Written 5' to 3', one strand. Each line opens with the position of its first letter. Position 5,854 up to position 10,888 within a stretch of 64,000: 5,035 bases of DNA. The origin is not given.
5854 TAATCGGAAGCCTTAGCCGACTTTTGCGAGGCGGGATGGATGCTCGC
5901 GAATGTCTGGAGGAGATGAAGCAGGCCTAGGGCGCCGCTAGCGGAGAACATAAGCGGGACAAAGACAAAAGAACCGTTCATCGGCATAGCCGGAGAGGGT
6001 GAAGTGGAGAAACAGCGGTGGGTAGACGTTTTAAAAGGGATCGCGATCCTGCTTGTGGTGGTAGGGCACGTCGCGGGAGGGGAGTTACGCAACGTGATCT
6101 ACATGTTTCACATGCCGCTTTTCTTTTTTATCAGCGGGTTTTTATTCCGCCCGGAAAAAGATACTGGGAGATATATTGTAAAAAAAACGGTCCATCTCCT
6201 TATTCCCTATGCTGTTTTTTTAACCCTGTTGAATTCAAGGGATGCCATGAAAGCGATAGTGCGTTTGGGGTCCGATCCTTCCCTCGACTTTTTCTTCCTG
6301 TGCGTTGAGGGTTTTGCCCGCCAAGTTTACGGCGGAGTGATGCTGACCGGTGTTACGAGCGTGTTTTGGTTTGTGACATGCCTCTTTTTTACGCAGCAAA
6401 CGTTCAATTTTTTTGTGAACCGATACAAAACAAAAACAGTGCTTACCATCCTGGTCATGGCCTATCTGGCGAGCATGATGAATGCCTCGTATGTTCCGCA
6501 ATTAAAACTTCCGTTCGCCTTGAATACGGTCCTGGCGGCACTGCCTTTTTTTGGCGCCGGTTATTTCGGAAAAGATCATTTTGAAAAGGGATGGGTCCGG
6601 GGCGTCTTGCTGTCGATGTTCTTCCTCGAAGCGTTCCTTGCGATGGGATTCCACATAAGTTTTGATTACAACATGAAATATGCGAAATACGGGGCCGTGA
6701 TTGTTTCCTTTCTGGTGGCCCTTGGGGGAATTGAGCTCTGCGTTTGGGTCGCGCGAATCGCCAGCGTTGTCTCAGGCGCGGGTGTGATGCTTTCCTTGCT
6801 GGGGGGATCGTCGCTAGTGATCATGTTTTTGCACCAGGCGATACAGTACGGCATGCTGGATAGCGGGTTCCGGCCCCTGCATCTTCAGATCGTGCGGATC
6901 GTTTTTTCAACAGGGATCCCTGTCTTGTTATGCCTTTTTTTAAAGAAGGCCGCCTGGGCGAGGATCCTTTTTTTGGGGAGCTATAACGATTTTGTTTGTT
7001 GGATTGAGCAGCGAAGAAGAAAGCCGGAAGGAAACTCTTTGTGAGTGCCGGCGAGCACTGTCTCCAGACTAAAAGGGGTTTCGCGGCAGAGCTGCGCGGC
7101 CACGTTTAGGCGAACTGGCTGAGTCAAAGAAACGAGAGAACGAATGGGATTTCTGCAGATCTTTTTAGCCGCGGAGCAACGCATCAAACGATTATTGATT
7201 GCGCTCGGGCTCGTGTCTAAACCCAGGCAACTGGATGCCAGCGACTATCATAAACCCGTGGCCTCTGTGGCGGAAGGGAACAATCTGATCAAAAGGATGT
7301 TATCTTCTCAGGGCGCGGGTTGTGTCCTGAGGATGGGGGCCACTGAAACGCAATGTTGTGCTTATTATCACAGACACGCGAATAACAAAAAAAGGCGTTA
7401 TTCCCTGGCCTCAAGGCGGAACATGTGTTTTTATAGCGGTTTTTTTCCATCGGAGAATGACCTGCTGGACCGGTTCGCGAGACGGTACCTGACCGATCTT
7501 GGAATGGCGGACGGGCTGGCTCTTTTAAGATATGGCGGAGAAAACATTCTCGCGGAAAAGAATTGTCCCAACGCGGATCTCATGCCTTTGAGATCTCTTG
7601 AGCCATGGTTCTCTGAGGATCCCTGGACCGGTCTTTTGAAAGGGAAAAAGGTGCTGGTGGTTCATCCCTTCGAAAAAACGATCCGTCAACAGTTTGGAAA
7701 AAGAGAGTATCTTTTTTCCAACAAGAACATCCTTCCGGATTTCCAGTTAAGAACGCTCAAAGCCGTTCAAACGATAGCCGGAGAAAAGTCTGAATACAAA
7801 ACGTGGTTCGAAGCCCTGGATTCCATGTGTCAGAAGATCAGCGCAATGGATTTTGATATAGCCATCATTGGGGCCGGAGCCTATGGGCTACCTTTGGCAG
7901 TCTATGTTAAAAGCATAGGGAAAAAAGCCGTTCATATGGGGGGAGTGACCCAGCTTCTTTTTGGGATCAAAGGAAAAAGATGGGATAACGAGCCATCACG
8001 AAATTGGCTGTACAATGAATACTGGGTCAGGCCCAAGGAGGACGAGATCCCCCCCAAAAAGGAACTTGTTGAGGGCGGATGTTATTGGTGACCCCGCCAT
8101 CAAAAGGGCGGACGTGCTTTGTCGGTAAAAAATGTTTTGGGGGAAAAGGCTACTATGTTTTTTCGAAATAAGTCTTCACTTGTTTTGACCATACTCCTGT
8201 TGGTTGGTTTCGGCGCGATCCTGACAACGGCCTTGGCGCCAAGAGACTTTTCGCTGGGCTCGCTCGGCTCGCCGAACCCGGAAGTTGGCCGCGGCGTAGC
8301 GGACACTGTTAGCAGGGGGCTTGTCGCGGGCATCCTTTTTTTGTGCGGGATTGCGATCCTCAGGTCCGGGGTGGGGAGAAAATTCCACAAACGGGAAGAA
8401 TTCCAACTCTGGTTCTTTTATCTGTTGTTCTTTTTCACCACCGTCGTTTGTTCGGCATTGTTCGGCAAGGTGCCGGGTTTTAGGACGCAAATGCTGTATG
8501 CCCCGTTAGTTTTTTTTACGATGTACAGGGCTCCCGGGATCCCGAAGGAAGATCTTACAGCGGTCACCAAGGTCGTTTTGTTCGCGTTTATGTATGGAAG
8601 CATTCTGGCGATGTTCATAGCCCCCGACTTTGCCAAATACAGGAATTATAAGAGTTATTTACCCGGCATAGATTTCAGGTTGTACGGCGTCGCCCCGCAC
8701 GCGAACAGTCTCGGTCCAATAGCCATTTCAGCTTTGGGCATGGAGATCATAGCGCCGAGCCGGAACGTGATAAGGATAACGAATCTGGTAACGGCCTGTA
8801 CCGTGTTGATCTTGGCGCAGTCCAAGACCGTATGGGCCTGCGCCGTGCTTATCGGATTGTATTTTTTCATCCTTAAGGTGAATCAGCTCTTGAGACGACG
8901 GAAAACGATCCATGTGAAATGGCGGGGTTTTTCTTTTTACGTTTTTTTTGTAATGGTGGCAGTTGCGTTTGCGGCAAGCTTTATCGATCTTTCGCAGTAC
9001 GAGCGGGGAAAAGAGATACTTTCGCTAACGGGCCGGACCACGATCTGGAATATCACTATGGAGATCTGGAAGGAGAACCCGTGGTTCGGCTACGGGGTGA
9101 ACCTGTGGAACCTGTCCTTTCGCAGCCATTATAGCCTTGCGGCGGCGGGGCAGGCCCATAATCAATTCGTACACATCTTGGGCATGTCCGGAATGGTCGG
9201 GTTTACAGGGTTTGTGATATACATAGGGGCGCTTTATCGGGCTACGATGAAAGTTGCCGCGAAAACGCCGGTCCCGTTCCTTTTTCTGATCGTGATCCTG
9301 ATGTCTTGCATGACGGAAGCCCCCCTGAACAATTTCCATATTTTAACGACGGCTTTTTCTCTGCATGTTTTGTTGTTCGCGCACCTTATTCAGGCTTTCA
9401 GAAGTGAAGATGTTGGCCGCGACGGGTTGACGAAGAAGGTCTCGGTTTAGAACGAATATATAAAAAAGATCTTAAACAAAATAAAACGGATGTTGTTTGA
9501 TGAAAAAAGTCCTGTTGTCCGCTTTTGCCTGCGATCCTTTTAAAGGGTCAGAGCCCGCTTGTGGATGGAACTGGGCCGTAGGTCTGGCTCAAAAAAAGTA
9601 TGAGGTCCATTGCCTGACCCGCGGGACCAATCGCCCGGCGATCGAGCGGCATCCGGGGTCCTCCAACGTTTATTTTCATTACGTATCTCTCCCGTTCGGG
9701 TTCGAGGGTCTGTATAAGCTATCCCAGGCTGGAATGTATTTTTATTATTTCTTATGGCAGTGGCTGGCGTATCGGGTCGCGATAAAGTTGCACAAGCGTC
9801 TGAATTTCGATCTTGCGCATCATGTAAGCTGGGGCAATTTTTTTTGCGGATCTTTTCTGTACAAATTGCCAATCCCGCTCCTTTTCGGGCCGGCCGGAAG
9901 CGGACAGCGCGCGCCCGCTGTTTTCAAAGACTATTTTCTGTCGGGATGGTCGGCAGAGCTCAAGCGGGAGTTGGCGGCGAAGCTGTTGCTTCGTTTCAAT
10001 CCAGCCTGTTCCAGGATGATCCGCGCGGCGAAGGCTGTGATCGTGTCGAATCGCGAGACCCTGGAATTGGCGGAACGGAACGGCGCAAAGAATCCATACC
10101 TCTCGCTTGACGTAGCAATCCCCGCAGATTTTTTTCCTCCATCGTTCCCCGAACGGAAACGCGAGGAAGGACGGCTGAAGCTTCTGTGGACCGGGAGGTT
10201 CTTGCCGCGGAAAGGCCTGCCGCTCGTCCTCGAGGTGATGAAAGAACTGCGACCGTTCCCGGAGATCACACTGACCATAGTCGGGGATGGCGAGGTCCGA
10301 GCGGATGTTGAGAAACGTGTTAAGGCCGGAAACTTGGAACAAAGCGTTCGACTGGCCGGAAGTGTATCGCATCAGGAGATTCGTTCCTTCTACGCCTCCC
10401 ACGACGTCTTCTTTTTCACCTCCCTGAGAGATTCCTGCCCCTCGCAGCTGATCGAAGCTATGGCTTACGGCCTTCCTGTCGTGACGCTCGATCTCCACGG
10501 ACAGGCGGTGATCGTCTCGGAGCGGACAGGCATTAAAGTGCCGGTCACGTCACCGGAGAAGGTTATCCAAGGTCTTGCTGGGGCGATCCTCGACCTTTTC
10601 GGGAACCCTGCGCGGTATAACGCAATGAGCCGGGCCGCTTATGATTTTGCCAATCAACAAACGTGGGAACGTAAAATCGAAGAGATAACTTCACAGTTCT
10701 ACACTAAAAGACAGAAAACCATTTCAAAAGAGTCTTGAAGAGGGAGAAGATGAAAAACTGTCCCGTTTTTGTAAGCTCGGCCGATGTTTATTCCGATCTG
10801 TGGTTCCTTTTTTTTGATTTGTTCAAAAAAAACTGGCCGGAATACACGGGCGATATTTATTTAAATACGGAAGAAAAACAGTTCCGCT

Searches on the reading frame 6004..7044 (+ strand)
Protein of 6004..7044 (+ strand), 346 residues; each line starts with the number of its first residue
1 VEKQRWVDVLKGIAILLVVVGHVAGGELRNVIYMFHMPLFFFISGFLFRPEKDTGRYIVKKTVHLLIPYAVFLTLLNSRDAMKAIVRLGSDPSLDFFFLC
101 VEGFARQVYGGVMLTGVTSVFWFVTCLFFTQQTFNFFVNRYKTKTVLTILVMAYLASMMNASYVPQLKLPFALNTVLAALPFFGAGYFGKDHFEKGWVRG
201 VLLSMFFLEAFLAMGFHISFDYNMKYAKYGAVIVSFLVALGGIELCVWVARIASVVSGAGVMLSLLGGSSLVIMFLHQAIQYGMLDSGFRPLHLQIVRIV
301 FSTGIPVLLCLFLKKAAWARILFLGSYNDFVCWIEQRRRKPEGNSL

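Call 25: search_protein_families(library=pfam, proteins=[window:6004-7044:+], max_evalue=0.001)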
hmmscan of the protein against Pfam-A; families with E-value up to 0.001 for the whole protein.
window:6004-7044:+ (346 aa): 2 families
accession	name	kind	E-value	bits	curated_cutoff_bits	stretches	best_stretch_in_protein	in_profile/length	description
PF01757.29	Acyl_transf_3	-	1.8e-24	86.9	31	1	5-313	2-324/326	Acyltransferase domain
PF12670.12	DUF3792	-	0.00018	22.1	31.3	1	146-243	14-113/115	Protein of unknown function (DUF3792)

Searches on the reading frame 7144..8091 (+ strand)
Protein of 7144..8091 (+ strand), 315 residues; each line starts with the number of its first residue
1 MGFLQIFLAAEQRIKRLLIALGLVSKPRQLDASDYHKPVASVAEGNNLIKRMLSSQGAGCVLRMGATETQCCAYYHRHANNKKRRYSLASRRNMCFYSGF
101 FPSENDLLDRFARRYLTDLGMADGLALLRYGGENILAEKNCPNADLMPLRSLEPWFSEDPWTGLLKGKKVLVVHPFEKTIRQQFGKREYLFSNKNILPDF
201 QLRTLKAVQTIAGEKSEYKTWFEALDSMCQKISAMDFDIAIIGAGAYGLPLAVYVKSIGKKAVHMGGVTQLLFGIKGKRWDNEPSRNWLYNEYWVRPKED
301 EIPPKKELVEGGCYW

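Call 25: search_protein_families(library=pfam, proteins=[window:7144-8091:+], max_evalue=0.001)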
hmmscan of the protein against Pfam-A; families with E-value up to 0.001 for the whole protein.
window:7144-8091:+ (315 aa): 1 family
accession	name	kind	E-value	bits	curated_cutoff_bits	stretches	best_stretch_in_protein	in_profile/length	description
PF22882.2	GT-D-like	-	2.4e-07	30.8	27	1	164-270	123-208/210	GT-D fold-like domain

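Call 95: search_protein_families(library=ncbifam, proteins=[window:7144-8091:+], max_evalue=0.001)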
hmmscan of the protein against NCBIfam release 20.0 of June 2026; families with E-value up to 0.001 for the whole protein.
window:7144-8091:+ (315 aa): 1 family
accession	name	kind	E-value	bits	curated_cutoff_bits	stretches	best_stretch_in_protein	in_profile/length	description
NF040628.1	GT-D_rel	domain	0.00021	21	75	0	164-272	128-217/223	GT-D fold domain-containing glycosyltransferase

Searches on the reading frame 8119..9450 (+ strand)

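Call 25: search_protein_families(library=pfam, proteins=[window:8119-9450:+], max_evalue=0.001)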
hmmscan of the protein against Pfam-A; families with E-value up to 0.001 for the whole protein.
window:8119-9450:+ (443 aa): 1 family
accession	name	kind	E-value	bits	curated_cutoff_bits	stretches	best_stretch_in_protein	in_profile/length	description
PF04932.20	Wzy_C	-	2e-18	67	31.7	1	223-366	3-149/149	O-Antigen ligase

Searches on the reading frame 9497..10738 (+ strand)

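Call 25: search_protein_families(library=pfam, proteins=[window:9497-10738:+], max_evalue=0.001)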
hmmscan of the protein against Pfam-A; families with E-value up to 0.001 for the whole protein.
window:9497-10738:+ (413 aa): 6 families
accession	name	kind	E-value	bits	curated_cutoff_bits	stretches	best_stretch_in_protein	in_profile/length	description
PF00534.26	Glycos_transf_1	-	1.4e-27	96.8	26.4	1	219-382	8-170/172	Glycosyl transferases group 1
PF13692.12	Glyco_trans_1_4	-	6.5e-26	91.7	27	1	228-361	3-137/142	Glycosyl transferases group 1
PF13524.12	Glyco_trans_1_2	-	5.6e-06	26.8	25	1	245-397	6-142/144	Glycosyl transferase-like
PF13439.12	Glyco_transf_4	-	1e-05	26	28.5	1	25-195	10-152/170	Glycosyltransferase Family 4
PF20706.3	GT4-conflict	-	2.6e-05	23.8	26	1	189-394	162-382/385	Family 4 Glycosyltransferase in conflict systems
PF13579.12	Glyco_trans_4_4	-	5.7e-05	24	29.7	1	25-199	9-149/158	Glycosyl transferase 4-like domain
